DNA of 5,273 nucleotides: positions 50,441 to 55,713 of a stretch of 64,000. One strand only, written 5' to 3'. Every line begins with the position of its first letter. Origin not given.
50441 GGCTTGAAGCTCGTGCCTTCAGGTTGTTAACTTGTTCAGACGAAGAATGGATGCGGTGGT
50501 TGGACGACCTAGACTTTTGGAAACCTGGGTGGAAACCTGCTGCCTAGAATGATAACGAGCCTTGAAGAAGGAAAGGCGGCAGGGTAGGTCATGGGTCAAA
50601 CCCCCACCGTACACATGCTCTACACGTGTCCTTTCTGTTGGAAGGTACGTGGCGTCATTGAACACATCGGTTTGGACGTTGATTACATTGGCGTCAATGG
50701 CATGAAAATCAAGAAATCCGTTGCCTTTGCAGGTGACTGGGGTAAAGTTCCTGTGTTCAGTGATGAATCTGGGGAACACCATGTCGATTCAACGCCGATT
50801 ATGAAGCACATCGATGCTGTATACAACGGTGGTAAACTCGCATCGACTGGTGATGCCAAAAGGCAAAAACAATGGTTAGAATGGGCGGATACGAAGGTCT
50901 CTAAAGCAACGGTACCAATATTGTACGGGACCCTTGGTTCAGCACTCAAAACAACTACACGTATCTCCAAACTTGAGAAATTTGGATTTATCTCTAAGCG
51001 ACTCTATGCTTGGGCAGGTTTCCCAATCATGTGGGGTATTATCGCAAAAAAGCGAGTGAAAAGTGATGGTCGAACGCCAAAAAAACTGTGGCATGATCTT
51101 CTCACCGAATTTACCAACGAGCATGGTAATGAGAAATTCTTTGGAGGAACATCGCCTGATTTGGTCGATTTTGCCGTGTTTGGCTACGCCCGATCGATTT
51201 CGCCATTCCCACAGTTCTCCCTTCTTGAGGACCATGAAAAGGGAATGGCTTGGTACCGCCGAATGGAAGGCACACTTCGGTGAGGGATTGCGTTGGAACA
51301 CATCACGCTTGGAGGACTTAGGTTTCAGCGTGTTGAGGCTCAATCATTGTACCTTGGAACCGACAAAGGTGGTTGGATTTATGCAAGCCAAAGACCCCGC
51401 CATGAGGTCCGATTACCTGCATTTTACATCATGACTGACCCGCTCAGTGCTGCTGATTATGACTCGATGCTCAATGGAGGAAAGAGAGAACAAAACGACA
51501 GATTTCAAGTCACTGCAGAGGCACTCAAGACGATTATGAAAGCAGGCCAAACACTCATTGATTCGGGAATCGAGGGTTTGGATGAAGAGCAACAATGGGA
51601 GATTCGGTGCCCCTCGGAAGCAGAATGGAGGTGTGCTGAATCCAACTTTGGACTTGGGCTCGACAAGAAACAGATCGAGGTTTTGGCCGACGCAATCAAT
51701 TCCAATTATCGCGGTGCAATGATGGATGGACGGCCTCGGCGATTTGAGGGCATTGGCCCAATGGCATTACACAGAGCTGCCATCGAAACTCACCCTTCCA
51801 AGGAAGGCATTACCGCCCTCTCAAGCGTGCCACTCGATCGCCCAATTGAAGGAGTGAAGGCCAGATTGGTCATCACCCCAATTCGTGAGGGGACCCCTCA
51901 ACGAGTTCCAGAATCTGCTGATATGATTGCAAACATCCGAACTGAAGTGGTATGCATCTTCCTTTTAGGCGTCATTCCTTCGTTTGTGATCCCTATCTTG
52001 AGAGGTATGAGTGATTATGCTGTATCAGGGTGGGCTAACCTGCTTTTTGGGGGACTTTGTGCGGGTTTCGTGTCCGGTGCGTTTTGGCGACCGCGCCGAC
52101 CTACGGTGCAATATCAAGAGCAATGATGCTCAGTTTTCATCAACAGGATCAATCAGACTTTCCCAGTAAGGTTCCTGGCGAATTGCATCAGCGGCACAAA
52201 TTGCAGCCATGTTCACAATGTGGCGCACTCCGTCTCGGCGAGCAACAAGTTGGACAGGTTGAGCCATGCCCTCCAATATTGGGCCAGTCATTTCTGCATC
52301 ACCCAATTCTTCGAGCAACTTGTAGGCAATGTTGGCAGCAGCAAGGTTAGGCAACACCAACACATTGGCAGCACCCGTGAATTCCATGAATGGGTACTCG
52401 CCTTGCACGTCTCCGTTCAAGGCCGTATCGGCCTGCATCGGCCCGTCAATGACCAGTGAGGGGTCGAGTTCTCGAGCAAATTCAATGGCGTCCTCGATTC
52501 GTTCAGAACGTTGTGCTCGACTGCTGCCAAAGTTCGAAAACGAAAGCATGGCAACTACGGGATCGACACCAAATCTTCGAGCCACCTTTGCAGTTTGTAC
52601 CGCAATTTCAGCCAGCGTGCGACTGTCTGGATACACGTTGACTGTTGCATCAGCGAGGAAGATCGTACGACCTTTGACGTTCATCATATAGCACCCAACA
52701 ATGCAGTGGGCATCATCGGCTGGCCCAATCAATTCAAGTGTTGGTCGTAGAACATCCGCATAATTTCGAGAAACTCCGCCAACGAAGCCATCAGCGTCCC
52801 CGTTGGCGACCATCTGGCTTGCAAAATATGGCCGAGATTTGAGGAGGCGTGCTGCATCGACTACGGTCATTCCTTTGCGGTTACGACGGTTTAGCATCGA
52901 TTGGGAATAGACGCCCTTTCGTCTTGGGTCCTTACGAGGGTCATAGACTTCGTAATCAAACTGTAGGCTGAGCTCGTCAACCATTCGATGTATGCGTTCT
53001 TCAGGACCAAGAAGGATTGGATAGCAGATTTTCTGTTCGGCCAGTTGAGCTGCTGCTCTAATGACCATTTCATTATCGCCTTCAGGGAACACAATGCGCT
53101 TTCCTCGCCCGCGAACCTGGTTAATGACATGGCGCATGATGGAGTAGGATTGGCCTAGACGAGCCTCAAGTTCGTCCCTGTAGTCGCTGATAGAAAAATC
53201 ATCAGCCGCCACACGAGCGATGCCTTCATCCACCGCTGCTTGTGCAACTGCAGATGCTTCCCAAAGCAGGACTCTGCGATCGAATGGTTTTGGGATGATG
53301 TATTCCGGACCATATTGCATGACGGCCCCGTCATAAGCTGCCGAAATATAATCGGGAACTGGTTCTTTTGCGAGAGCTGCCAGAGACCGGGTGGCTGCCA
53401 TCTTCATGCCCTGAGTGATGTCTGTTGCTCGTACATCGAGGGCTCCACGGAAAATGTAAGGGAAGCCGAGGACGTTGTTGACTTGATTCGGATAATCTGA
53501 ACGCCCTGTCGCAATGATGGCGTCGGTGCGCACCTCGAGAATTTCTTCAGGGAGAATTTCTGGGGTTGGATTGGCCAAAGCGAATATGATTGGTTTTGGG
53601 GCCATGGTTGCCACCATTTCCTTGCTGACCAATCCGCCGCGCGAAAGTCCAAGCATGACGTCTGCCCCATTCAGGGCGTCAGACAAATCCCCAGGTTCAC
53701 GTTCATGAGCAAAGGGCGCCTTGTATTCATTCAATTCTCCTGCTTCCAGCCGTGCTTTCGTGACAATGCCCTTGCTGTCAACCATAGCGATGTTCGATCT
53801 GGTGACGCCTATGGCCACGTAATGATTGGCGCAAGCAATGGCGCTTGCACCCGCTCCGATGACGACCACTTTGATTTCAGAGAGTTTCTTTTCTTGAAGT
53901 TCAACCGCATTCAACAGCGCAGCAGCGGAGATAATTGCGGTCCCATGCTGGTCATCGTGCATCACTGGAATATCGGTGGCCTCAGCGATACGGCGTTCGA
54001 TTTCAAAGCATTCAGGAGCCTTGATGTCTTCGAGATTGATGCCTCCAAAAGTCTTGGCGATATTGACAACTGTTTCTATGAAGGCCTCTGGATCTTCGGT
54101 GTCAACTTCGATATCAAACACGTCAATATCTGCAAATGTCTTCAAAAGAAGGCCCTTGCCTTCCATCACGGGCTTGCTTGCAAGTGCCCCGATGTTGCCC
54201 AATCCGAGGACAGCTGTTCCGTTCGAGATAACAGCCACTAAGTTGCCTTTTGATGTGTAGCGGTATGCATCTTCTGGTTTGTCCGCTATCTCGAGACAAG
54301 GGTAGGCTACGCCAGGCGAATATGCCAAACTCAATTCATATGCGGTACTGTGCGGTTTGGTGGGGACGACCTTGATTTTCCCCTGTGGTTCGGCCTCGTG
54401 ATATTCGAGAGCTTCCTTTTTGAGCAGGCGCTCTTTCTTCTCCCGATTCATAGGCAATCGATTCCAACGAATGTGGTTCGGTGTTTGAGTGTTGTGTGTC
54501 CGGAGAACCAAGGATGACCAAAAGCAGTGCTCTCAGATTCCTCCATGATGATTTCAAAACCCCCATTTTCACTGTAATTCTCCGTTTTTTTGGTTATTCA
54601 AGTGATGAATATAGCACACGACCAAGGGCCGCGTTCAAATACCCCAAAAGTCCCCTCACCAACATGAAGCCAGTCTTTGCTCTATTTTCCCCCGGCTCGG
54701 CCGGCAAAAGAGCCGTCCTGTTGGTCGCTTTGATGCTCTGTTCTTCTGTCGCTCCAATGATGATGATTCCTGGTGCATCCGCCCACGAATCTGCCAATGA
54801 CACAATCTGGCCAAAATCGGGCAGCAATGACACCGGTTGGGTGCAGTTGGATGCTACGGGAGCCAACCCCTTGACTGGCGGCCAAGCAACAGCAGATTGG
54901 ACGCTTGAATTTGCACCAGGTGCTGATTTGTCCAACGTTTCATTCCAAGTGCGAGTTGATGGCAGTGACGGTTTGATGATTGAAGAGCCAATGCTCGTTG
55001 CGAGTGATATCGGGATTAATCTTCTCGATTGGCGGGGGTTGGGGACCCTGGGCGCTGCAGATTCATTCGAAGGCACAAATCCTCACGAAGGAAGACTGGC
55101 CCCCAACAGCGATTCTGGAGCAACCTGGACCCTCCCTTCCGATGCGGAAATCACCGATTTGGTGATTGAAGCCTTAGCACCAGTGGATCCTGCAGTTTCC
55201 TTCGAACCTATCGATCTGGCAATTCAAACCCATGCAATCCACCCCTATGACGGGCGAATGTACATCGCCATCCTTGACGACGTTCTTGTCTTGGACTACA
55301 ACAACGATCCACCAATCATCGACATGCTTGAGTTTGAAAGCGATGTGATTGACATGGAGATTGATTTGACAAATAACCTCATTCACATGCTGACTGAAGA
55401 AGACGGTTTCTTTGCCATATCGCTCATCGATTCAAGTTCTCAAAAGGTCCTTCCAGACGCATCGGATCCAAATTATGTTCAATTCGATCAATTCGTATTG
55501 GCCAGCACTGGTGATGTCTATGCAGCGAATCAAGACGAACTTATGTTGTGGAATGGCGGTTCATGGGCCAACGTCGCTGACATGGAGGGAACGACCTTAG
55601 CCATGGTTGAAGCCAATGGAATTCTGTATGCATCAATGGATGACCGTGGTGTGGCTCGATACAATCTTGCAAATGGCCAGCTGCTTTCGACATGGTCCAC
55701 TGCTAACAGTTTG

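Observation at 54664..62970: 2768-aa beta-propeller / FN3 giant surface protein with a Pro/Gln-rich cytoplasmic tail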

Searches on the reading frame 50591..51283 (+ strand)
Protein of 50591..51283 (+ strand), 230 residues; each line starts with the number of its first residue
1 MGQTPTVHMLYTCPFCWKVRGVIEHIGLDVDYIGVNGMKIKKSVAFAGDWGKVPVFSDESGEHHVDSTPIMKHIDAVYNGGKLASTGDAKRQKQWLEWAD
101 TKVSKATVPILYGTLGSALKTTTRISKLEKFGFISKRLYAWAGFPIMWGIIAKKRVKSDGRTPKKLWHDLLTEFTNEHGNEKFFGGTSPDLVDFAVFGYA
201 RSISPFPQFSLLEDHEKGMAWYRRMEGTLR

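Call 12: search_protein_families(library=pfam, proteins=[window:50591-51283:+], max_evalue=0.01)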
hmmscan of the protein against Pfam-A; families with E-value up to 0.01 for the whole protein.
window:50591-51283:+ (230 aa): 4 families
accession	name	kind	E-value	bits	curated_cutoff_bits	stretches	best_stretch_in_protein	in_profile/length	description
PF13417.12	GST_N_3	-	2.1e-09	38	22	1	10-80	4-73/75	Glutathione S-transferase, N-terminal domain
PF13409.12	GST_N_2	-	2e-07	31.9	25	1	12-76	1-69/70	Glutathione S-transferase, N-terminal domain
PF00462.30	Glutaredoxin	-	0.0019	18.8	22.9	1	9-55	5-52/60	Glutaredoxin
PF17171.9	GST_C_6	-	0.0035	17.5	28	1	179-207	13-43/64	Glutathione S-transferase, C-terminal domain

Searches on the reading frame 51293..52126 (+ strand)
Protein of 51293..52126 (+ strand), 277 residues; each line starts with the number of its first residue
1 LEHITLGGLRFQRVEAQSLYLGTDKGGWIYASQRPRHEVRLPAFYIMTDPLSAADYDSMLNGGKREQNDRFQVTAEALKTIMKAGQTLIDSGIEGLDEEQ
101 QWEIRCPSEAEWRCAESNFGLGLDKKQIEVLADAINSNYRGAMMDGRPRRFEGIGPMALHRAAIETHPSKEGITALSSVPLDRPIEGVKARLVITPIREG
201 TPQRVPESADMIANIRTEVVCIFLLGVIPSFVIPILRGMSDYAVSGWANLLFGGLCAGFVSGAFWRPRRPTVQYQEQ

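Call 12: search_protein_families(library=pfam, proteins=[window:51293-52126:+], max_evalue=0.01)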
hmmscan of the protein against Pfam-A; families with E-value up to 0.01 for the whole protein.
window:51293-52126:+ (277 aa): 1 family
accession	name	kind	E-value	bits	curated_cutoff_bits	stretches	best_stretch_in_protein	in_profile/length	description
PF03781.23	FGE-sulfatase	-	0.00038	20.6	23.3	1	18-75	12-62/255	Sulfatase-modifying factor enzyme 1-like domain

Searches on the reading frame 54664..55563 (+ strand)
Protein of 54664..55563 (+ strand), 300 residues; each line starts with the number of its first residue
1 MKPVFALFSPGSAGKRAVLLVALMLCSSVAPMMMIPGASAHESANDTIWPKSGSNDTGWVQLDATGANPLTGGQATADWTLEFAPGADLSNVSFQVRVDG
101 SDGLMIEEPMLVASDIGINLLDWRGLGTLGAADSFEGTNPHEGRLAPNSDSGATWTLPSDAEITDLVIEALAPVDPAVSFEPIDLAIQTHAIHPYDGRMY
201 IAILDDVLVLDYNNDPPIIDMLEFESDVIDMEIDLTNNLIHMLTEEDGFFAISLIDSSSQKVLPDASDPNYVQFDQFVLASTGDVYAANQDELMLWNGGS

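Call 9: search_protein_families(library=pfam, proteins=[window:54664-55563:+], max_evalue=10)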
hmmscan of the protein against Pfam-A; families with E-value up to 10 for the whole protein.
window:54664-55563:+ (300 aa): 0 families

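Call 33: search_protein_families(library=ncbifam, proteins=[window:54664-55563:+], max_evalue=1)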
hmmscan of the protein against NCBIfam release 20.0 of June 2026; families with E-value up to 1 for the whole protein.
window:54664-55563:+ (300 aa): 0 families
